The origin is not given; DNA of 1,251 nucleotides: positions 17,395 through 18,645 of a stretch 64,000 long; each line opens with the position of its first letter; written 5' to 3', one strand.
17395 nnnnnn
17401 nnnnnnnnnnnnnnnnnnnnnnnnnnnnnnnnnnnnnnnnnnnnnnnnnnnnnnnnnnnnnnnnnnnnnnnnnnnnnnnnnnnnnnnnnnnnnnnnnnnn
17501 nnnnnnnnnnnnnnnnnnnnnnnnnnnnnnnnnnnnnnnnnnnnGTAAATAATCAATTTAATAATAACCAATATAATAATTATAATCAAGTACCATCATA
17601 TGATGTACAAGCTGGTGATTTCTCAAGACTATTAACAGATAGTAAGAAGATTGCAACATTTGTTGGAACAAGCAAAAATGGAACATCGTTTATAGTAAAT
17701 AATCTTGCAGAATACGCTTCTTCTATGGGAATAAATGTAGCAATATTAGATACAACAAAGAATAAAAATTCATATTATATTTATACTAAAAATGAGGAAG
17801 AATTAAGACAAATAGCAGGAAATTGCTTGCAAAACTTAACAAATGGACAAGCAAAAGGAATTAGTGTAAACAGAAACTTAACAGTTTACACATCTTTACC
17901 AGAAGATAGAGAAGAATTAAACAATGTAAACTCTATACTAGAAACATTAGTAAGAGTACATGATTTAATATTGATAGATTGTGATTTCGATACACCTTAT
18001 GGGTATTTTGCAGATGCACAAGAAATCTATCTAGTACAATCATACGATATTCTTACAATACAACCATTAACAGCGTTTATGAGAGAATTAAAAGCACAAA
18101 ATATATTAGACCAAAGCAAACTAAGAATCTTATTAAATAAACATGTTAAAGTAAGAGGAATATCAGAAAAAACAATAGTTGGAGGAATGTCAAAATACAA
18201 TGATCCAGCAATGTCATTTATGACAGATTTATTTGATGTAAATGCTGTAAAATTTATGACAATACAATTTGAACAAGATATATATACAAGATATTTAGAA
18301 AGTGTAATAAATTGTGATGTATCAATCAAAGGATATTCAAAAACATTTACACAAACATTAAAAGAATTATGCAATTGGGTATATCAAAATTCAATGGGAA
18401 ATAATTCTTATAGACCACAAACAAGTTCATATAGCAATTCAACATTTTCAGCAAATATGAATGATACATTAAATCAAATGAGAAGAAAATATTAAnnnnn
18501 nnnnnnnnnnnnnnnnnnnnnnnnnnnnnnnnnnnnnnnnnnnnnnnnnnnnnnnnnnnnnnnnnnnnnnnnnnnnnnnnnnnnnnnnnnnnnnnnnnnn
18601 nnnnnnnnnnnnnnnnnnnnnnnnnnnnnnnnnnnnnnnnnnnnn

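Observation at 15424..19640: Uncharacterised four-part module: VirB2-like membrane protein, pseudo-receiver/ParA-like protein, TM-GAF-degenerate GGDEF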

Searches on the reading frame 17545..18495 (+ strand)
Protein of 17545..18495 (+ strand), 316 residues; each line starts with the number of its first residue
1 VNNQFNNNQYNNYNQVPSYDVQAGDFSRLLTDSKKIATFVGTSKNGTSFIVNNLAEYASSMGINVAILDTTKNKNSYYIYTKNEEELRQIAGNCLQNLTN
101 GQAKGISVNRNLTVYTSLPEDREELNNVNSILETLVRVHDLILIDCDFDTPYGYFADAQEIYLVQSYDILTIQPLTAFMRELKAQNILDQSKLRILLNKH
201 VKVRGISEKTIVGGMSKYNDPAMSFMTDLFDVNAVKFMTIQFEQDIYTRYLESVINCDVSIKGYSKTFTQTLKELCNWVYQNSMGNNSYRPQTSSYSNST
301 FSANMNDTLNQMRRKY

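Call 3: search_protein_families(library=pfam, proteins=[window:17725-18495:+], max_evalue=1)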
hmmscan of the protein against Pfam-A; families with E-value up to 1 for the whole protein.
window:17725-18495:+ (256 aa): 1 family
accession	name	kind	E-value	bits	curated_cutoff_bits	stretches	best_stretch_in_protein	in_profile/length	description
PF08696.17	Dna2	-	0.14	12.2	22.4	0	184-239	116-171/204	DNA replication factor Dna2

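Call 6: search_protein_families(library=ncbifam, proteins=[window:17545-18495:+], max_evalue=1)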
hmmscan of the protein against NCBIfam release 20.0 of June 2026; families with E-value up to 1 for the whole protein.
window:17545-18495:+ (316 aa): 1 family
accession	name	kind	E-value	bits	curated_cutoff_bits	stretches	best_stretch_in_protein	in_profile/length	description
TIGR01007.1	eps_fam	subfamily_domain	0.00079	19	108.05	1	34-196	18-183/204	polysaccharide biosynthesis tyrosine autokinase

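Call 7: find_homologous_proteins(query=window:17590-18492:+, max_evalue=0.001)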
Query seq(301 aa) (301 aa): 734 proteins with E <= 0.001 among 1251 candidates; the best 120 are listed.
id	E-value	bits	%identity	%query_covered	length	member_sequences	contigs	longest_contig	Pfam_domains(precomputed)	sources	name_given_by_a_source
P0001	6.2e-147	506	77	100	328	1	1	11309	-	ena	-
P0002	5.9e-122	424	66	98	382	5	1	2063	-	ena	-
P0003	2.2e-121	422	66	98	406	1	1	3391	-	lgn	-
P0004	6.0e-119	414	65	98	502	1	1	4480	-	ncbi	-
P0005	7.9e-119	414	64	98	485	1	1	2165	-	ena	-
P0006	8.7e-119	414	64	98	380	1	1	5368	-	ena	-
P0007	2.1e-118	413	65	98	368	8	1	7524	-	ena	-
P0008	2.7e-118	412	64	98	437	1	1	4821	-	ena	-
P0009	5.0e-118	411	64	98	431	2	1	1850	-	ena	-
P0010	1.6e-117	410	65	99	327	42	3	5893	-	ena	-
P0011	3.1e-117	409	65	99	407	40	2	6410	-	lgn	-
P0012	4.9e-117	408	65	97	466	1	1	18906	-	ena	-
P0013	1.2e-116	407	62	100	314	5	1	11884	-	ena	-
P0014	2.1e-116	406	64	97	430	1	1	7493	-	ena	-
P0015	2.6e-116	406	63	98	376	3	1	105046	-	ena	-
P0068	8.0e-104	365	58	97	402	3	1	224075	-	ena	-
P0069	9.3e-104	365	56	97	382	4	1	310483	-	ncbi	-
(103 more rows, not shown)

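Call 11: search_solved_structures(query=window:17590-18495:+, max_evalue=10, show_alignments=2)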
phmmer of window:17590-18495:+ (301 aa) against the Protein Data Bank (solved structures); distinct sequences matched with E-value up to 10: 5.
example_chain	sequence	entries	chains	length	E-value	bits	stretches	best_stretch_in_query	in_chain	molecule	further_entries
3c6q_B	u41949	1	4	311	0.44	13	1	41-131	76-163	Sugar ABC transporter, periplasmic sugar-binding protein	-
1ldk_A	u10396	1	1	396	0.94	11.9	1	139-185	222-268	CULLIN HOMOLOG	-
2qvc_A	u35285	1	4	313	0.95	11.9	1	41-104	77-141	Sugar ABC transporter, periplasmic sugar-binding protein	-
2h3h_A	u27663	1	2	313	0.95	11.9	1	41-104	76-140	Sugar ABC transporter, periplasmic sugar-binding protein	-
4cyb_A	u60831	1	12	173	1.9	10.9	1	91-132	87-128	PUTATIVE DNA PROTECTION PROTEIN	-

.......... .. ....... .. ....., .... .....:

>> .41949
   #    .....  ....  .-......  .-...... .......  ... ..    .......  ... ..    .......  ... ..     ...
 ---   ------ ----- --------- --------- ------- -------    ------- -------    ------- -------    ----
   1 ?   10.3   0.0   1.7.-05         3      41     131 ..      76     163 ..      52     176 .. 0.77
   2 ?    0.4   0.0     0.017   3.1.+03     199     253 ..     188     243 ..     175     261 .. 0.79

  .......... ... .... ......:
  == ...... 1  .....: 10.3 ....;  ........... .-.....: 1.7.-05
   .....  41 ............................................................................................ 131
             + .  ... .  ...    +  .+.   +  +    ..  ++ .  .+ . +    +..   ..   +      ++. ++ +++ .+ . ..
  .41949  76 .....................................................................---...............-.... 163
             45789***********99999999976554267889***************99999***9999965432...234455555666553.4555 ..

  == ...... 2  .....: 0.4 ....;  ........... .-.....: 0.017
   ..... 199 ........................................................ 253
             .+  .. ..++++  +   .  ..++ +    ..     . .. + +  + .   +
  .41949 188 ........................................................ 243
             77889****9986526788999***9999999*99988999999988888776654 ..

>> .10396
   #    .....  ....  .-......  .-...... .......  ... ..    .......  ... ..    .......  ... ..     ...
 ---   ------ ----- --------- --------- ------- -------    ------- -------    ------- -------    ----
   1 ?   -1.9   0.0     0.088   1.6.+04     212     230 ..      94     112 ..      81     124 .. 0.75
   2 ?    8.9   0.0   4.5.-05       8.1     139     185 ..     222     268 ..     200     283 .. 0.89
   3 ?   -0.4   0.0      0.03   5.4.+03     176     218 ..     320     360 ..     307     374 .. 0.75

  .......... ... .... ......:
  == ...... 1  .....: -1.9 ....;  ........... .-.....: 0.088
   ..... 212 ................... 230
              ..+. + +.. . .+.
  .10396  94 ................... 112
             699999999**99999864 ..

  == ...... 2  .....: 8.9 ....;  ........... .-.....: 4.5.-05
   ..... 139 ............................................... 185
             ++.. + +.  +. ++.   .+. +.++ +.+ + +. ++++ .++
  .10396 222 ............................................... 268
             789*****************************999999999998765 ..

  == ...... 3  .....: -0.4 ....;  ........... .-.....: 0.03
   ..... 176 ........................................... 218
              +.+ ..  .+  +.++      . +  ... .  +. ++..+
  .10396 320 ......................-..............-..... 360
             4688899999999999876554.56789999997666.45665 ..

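Call 14: search_solved_structures(query=A1, max_evalue=10, show_alignments=3)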
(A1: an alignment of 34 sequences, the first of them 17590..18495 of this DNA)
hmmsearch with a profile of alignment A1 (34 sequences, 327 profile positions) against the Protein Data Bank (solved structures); distinct sequences matched with E-value up to 10: 1.
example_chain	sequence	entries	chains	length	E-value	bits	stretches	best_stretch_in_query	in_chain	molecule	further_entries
1nks_A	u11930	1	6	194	0.68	12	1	50-119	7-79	ADENYLATE KINASE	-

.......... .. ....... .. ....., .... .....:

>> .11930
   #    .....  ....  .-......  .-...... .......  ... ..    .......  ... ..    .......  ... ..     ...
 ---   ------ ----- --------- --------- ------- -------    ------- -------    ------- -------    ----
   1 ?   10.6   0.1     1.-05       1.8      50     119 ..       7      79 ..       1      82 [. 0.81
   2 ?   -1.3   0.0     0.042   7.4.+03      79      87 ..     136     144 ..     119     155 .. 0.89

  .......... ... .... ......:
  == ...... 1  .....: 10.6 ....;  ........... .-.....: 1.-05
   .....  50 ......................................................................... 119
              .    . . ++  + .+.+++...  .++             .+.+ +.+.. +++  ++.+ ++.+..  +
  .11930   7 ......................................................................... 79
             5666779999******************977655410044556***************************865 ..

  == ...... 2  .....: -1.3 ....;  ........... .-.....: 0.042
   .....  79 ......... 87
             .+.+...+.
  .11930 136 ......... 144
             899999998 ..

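Call 18: find_encoding_contigs(protein=P0069, flank=8000, max_places=2)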
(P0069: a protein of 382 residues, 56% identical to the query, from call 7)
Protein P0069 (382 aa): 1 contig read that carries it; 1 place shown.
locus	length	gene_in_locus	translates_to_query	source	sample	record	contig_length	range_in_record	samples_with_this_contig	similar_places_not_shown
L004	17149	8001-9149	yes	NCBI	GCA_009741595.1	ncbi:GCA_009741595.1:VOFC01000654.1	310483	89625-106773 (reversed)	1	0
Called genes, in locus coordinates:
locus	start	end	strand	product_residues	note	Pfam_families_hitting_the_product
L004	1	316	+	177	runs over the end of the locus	PF01098:FTSW_RODA_SPOVE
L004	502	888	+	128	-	PF01098:FTSW_RODA_SPOVE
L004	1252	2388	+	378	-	PF01943:Polysacc_synt, PF03023:MurJ, PF13440:Polysacc_synt_3, PF01554:MatE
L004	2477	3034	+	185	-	PF01195:Pept_tRNA_hydro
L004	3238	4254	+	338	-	PF10150:RNase_E_G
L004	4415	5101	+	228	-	PF01551:Peptidase_M23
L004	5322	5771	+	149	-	PF07501:G5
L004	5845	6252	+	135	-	PF01832:Glucosaminidase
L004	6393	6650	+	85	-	-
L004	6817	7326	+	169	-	-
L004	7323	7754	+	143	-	-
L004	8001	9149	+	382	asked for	-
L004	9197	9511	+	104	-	-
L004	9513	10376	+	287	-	-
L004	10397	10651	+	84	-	PF06135:IreB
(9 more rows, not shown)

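Call 19: find_encoding_contigs(protein=P0068, flank=8000, max_places=2)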
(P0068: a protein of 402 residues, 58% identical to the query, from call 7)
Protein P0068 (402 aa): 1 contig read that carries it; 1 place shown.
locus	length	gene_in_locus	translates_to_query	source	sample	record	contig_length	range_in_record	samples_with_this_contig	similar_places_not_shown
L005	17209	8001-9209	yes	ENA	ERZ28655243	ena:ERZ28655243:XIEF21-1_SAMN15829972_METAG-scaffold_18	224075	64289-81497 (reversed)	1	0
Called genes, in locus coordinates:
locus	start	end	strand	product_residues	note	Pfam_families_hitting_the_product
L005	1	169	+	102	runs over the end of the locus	PF06257:VEG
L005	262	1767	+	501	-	PF12673:SipL (weak), PF01476:LysM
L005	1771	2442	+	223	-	PF09560:Spore_YunB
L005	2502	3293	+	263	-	-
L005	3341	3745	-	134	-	PF00380:Ribosomal_S9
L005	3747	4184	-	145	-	PF00572:Ribosomal_L13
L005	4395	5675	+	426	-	PF07501:G5, PF08239:SH3_3, PF01832:Glucosaminidase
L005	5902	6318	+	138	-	-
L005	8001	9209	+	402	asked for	-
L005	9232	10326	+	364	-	PF00990:GGDEF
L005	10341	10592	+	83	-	PF06135:IreB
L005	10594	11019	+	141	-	PF03652:RuvX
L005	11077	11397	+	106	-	PF06949:DUF1292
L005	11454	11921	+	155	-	-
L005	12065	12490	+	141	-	PF00293:NUDIX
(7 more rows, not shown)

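Call 21: search_protein_representatives(protein=window:17590-18495:+)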
Query: 301 residues. Proteins with E-value up to 0.001 (for the whole library): 336; up to 1e-10: 253; up to 1e-30: 154. The best 150 are listed.
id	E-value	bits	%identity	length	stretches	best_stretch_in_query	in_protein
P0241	5.5e-143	491.6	79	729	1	9-301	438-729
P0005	2.5e-119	414.0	65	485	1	6-301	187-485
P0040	2.7e-112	390.9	58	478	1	2-301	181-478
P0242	1.9e-111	388.1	62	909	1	9-300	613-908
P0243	9.1e-109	379.3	59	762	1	10-301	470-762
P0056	9.6e-109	379.3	61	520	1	8-300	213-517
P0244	4.6e-108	377.0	60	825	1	7-301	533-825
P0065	5.2e-105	367.0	58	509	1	2-301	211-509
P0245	3.8e-104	364.2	58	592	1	11-301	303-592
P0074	2.8e-103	361.3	58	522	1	11-301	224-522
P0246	3.9e-103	360.9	60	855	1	8-301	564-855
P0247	5.9e-103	360.3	65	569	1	6-267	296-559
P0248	2.0e-102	358.5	59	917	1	8-301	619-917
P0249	3.9e-102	357.6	56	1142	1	2-299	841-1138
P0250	8.2e-102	356.5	57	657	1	8-301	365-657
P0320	1.0e-72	261.1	45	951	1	10-299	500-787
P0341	2.4e-61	223.8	42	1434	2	14-268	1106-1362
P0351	4.9e-52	193.3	39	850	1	16-267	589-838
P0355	3.4e-50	187.2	40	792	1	9-266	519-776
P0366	1.6e-41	158.8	35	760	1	16-272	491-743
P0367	2.0e-40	155.2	33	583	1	16-266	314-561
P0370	5.1e-39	150.6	33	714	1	16-267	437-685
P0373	3.0e-38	148.1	34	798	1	16-265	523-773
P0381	1.6e-34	135.8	33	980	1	19-277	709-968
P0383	2.6e-33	131.9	33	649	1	16-264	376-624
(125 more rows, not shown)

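Call 24: find_related_loci(query=A1, collection=genome_contigs, flank=8000)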
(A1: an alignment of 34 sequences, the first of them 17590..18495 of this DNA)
Query A1 (301 aa) in genome_contigs; peptide patterns used: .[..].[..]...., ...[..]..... (x = any residue, [..] = any of these).
599 stretches matched a pattern (row limit reached: there are more); 526 encode a relative of the query (tblastn E <= 1e-3); the best 80 are kept; 80 distinct loci.
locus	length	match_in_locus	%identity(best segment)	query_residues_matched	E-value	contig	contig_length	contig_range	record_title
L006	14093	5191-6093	93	1-301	0e+0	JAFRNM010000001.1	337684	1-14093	MAG: Clostridia bacterium isolate RGIG2630 Goat_Omasum-1__c8086, whole genome shotgun sequence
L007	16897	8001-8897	79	2-301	9e-161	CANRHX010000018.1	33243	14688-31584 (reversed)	MAG: uncultured Clostridia bacterium isolate Lapin-022__bin99 genome assembly, contig: Lapin-022__NODE_1239_length_33243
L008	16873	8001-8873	76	10-297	3e-144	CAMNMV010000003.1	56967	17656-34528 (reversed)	MAG: uncultured Clostridium sp. isolate SRR873597_bin.111_metaWRAP_v1.3_MAG genome assembly, contig: NODE.878_length_569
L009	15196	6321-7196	66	10-301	6e-132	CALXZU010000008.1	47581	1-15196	MAG: uncultured Clostridia bacterium isolate BRZ_NM__bin19 genome assembly, contig: BRZ_NM__NODE_747_length_47581_cov_14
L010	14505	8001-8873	68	10-297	5e-132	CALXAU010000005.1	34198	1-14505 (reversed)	MAG: uncultured Clostridia bacterium isolate BRZ_AQ__bin89 genome assembly, contig: BRZ_AQ__NODE_1977_length_34198_cov_8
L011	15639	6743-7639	67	6-301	8e-132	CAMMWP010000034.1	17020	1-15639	MAG: uncultured Clostridium sp. isolate ERR7167046_bin.3_MetaWRAP_v1.1_MAG genome assembly, contig: NODE_886_length_1702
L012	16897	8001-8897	66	6-301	9e-132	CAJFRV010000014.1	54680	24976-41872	uncultured Clostridia bacterium isolate Chicken_20_mag_115 genome assembly, contig: MAGpy_11413_20_idba_bin_115_fascaffo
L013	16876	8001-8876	66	10-301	1e-131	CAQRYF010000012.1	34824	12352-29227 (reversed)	MAG TPA_asm: uncultured Clostridia bacterium isolate MGBC107719 genome assembly, contig: MGBC107719.12, whole genome sho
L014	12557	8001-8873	67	10-301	1e-131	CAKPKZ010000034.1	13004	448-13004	MAG: uncultured Clostridia bacterium isolate REFINED_METABAT215_TOP10_CONTIGS_1500_ASSEMBLY_K77_MERGED__Hadza_MoBio_hadz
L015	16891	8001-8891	65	6-299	2e-130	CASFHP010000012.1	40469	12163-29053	uncultured Eubacteriales bacterium isolate A107_L4_350350_idba_bin.26 genome assembly, contig: A107_L4_350350_idba_bin.2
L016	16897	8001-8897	66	6-301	9e-131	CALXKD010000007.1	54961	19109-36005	MAG: uncultured Clostridia bacterium isolate BRZ_IE__bin33 genome assembly, contig: BRZ_IE__NODE_1107_length_54961_cov_3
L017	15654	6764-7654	63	6-301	4e-130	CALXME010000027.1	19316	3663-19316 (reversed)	MAG: uncultured Clostridia bacterium isolate BRZ_RS__bin5 genome assembly, contig: BRZ_RS__NODE_3556_length_19316_cov_7.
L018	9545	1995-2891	65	6-301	2e-130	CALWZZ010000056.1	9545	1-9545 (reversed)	MAG: uncultured Clostridia bacterium isolate BRZ_BI__bin48 genome assembly, contig: BRZ_BI__NODE_6260_length_9545_cov_6.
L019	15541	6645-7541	66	6-301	8e-130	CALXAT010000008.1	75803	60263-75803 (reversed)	MAG: uncultured Clostridia bacterium isolate BRZ_HF__bin22 genome assembly, contig: BRZ_HF__NODE_359_length_75803_cov_36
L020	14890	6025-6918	65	6-301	2e-129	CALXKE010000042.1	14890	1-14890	MAG: uncultured Clostridia bacterium isolate BRZ_GP__bin29 genome assembly, contig: BRZ_GP__NODE_3838_length_14890_cov_1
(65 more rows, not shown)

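Call 25: predict_structure(alignment_id=A1)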
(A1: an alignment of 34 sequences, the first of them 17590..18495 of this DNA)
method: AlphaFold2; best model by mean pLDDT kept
length: 301 residues; sequences in the alignment: 34
mean_pLDDT: 84.4   pTM: 0.81
mean pLDDT of the five models: 84.4, 84.3, 83.2, 81.3, 80.8
residues with pLDDT >= 90: 176; 70-90: 85; 50-70: 16; < 50: 24
segments of 3 or more residues with pLDDT < 50: 1-5, 269-287
pLDDT, mean of each block of 10 residues (from residue 1): 49 79 92 94 96 87 84 91 94 94 83 94 96 94 95 83 93 93 89 91 80 91 93 88 87 94 74 37 46 73 64
secondary structure, 60 per line:
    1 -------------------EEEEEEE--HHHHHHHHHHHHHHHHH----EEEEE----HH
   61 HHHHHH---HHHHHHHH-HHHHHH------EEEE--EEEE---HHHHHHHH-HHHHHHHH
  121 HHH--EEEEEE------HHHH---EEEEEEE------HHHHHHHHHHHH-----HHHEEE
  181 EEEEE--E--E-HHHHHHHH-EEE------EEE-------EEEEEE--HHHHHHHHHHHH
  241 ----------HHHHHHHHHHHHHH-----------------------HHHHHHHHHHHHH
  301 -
elements in order: E20-26 H29-45 E50-54 H59-66 H70-77 H79-84 E91-94 E97-100 H104-111 H113-123 E126-131 H138-141 E145-151 H158-169 E178-185 H193-200 E202-204 E211-213 E221-226 H229-240 H251-264 H288-300

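Call 31: find_encoding_contigs(protein=P0367, flank=8000, max_places=3)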
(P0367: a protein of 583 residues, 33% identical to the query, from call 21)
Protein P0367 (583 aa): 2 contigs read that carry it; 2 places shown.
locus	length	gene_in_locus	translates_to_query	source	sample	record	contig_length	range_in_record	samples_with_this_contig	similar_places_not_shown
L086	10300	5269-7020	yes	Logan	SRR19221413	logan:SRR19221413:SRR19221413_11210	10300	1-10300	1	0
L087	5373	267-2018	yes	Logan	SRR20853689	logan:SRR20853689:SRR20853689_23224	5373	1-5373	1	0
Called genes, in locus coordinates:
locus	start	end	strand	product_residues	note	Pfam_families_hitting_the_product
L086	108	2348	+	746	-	PF02901:PFL-like, PF01228:Gly_radical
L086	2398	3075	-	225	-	-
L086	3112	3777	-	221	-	-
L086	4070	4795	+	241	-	PF13353:Fer4_12, PF04055:Radical_SAM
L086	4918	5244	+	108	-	-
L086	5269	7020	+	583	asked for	-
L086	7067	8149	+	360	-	PF00990:GGDEF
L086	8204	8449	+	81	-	PF06135:IreB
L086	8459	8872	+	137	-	PF03652:RuvX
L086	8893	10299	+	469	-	?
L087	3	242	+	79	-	?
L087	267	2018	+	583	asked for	-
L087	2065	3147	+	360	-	PF00990:GGDEF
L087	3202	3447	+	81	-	PF06135:IreB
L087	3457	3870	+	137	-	PF03652:RuvX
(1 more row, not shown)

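Call 32: fold_search(model_id=the predicted structure, library=pdb)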
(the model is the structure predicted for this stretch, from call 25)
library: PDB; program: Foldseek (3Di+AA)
matches with E <= 10: 1694; with E <= 0.001: 229
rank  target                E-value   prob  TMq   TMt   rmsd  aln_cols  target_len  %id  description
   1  5tvk_B                1.6e-07  1.00  0.55  0.67   5.3       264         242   15  Crystal Structure of putative plasmid partition protein (BB_S35) from Borrelia burgdorferi B31 bound to AMPPNP (released 2016-11-23)
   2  6yay_A                2.0e-07  1.00  0.54  0.65   5.2       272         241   17  Crystal structure of a Selenium-derivatized complex of the bacterial cellulose secretion regulators BcsR and BcsQ, cry (released 2021-02-24)
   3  5tvk_A                2.5e-07  1.00  0.55  0.68   5.7       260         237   14  Crystal Structure of putative plasmid partition protein (BB_S35) from Borrelia burgdorferi B31 bound to AMPPNP (released 2016-11-23)
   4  7dut                  2.5e-07  1.00  0.44  0.57   8.3       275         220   12  Structure of Sulfolobus solfataricus SegA protein (released 2021-12-22)
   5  1hyq                  2.7e-07  1.00  0.55  0.68   5.4       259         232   18  MIND BACTERIAL CELL DIVISION REGULATOR FROM A. FULGIDUS (released 2001-03-14)
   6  6yay_B                7.4e-07  1.00  0.55  0.67   4.8       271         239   16  Crystal structure of a Selenium-derivatized complex of the bacterial cellulose secretion regulators BcsR and BcsQ, cry (released 2021-02-24)
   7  6yb5_A                7.9e-07  1.00  0.56  0.67   4.9       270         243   16  Orthorhombic crystal structure of a native BcsRQ complex crystallized in the presence of ADP (released 2021-02-24)
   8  6ybb_A                7.9e-07  1.00  0.52  0.62   6.0       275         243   16  Crystal structure of a native BcsE (217-523) - BcsR-BcsQ (R156E mutant) complex with c-di-GMP and ATP bound (released 2021-02-24)
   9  4v02_B                8.3e-07  1.00  0.52  0.62   5.9       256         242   13  MinC:MinD cell division protein complex, Aquifex aeolicus (released 2015-01-14)
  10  4v03_B                1.1e-06  1.00  0.51  0.63   6.1       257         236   12  MinD cell division protein, Aquifex aeolicus (released 2015-01-14)
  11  5j1j_B                1.4e-06  1.00  0.59  0.70   4.5       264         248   13  Structure of FleN-AMPPNP complex (released 2017-03-29)
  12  6yar_A                1.6e-06  1.00  0.55  0.67   4.8       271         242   15  Crystal structure of a Selenium-derivatized complex of the bacterial cellulose secretion regulators BcsR and BcsQ, cry (released 2021-02-24)
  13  4v03_A                2.0e-06  1.00  0.51  0.63   5.9       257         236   12  MinD cell division protein, Aquifex aeolicus (released 2015-01-14)
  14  4rz2_A                2.2e-06  1.00  0.53  0.61   8.4       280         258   12  Crystal structure of the MinD-like ATPase FlhG (released 2015-03-04)
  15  6yar_B                2.4e-06  1.00  0.52  0.63   5.7       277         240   16  Crystal structure of a Selenium-derivatized complex of the bacterial cellulose secretion regulators BcsR and BcsQ, cry (released 2021-02-24)
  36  3fkq                  1.2e-05  1.00  0.48  0.42   6.7       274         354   13  Crystal structure of NtrC-like two-domain protein (RER070207001320) from Eubacterium rectale at 2.10 A resolution (released 2009-01-06)
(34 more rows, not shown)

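Call 33: find_encoding_contigs(protein=P0351, flank=8000, max_places=2)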
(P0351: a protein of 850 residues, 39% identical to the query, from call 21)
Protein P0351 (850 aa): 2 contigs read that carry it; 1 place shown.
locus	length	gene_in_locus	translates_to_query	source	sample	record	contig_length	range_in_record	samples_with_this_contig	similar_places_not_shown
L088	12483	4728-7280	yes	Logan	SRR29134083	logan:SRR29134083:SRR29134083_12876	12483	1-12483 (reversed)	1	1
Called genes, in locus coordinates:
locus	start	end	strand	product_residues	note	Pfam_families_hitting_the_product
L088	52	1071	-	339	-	PF13379:NMT1_2, PF09084:NMT1, PF12974:Phosphonate-bd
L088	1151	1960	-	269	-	PF00528:BPD_transp_1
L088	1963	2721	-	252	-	PF00005:ABC_tran, PF13304:AAA_21 (faint)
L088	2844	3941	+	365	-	PF00768:Peptidase_S11, PF07943:PBP5_C (weak)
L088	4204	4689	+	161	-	-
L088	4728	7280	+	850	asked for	-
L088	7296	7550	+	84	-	PF06135:IreB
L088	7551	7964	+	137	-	PF03652:RuvX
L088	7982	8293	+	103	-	PF06949:DUF1292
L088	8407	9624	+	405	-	PF06838:Met_gamma_lyase, PF01053:Cys_Met_Meta_PP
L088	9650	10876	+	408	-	PF00070:Pyr_redox (faint), PF00890:FAD_binding_2, PF01134:GIDA, PF01266:DAO (faint), PF03486:HI0933_like, PF07992:Pyr_redox_2, PF12831:FAD_oxidored, PF22780:HI0933_like_1st, +1 more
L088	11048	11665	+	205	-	PF01205:Impact_N, PF09186:DUF1949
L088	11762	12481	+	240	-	?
